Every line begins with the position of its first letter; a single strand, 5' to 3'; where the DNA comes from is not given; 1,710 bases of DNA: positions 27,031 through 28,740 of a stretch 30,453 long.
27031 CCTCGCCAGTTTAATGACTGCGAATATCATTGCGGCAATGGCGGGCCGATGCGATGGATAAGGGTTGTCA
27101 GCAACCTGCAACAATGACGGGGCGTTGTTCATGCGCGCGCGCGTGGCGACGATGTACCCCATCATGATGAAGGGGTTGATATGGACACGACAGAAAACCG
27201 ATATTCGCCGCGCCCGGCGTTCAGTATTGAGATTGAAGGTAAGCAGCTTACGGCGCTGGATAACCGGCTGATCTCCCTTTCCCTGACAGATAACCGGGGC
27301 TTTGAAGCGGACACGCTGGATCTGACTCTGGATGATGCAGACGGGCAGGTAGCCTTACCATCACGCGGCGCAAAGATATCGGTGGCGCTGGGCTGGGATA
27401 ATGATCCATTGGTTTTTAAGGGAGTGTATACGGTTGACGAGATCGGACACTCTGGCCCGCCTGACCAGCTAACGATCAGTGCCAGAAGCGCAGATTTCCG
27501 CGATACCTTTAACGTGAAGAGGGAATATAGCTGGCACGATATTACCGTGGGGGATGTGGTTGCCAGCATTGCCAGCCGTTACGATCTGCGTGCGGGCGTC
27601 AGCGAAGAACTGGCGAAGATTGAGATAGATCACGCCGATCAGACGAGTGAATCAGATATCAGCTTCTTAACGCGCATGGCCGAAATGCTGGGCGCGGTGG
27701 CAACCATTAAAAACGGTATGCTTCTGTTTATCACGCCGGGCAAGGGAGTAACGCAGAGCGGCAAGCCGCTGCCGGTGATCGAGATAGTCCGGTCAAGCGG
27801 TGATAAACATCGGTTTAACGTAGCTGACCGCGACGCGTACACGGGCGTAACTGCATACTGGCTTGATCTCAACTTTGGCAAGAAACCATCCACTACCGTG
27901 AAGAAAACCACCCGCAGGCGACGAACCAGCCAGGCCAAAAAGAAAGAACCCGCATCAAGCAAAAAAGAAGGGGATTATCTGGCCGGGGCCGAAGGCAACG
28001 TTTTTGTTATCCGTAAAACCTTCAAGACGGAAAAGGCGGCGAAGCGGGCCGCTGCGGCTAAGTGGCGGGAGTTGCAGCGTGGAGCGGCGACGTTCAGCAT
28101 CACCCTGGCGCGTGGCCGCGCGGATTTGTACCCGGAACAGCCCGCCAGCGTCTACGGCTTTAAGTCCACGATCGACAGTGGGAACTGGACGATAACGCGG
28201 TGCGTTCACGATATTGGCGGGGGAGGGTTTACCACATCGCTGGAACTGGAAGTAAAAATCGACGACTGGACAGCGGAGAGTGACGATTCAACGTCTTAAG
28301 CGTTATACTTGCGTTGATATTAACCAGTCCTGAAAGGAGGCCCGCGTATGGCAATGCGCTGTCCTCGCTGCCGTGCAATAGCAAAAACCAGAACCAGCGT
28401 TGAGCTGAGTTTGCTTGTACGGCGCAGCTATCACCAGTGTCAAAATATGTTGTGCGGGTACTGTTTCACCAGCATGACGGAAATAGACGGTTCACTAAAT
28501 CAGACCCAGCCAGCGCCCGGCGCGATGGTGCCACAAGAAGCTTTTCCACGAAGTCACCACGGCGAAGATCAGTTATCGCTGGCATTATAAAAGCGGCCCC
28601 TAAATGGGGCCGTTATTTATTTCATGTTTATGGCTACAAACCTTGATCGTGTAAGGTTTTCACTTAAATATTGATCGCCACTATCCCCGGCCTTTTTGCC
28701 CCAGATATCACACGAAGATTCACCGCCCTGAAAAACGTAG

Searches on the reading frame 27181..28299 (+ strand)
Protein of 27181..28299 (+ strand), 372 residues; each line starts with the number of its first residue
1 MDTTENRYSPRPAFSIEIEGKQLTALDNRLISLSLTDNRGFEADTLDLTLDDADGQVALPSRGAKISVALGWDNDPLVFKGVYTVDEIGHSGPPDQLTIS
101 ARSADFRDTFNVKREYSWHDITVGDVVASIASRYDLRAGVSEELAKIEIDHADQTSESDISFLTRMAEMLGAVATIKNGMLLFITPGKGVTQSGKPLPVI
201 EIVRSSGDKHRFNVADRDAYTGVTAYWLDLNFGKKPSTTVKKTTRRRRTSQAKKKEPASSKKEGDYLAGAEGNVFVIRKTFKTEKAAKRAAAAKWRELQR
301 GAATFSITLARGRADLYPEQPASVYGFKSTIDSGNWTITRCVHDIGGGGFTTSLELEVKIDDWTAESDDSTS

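Call 23: search_protein_families(library=pfam, proteins=[window:27181-28299:+])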
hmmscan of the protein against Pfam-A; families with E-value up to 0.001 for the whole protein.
window:27181-28299:+ (372 aa): 1 family
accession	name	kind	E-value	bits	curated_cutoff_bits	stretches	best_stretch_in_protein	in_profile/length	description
PF05954.17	Phage_GPD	-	7.3e-19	68.5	30.1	1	46-346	12-302/305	Phage tail baseplate hub (GPD)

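Call 24: find_related_loci(query=window:27181-28296:+, collection=viral_contigs, flank=1500)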
Query window:27181-28296:+ (372 aa) in viral_contigs; peptide patterns used: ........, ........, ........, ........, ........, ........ (x = any residue, [..] = any of these).
305 stretches matched a pattern; 301 encode a relative of the query (tblastn E <= 1e-3); the best 80 are kept; 80 distinct loci.
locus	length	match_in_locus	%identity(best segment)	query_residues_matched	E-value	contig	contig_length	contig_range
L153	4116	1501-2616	100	1-372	0e+0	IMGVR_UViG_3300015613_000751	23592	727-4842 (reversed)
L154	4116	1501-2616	100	1-372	0e+0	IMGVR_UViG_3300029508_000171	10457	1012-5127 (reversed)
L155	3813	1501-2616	100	1-372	0e+0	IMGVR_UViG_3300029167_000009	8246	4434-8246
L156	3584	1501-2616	100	1-372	0e+0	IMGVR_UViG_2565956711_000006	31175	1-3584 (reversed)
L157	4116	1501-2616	99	1-372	0e+0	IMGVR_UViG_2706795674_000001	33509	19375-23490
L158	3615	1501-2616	99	1-372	0e+0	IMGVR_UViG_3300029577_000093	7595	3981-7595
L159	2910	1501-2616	99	1-372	0e+0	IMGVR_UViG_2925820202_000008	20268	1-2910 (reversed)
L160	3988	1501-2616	99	1-372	0e+0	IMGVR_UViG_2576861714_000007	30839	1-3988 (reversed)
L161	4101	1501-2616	99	1-372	0e+0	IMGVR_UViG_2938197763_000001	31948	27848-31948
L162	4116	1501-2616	99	1-372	0e+0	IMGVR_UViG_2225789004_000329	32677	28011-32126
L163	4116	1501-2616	99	1-372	0e+0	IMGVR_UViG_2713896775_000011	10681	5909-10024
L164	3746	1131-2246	99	1-372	0e+0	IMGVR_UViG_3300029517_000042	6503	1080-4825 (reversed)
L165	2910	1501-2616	99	1-372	0e+0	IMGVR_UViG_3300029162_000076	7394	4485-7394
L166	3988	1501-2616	99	1-372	0e+0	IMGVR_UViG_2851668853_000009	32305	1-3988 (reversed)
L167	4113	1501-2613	99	1-371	0e+0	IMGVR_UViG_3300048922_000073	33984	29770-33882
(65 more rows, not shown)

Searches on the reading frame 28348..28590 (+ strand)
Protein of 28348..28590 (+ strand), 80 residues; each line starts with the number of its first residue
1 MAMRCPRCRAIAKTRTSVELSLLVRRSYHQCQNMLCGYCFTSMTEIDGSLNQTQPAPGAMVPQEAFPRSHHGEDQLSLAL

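Call 23: search_protein_families(library=pfam, proteins=[window:28348-28590:+])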
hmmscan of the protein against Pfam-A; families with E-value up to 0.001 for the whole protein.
window:28348-28590:+ (80 aa): 1 family
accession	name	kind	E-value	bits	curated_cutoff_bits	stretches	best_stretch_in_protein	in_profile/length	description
PF04606.18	Ogr_Delta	-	1.5e-13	50.9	26.3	1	4-47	1-44/47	Ogr/Delta-like zinc finger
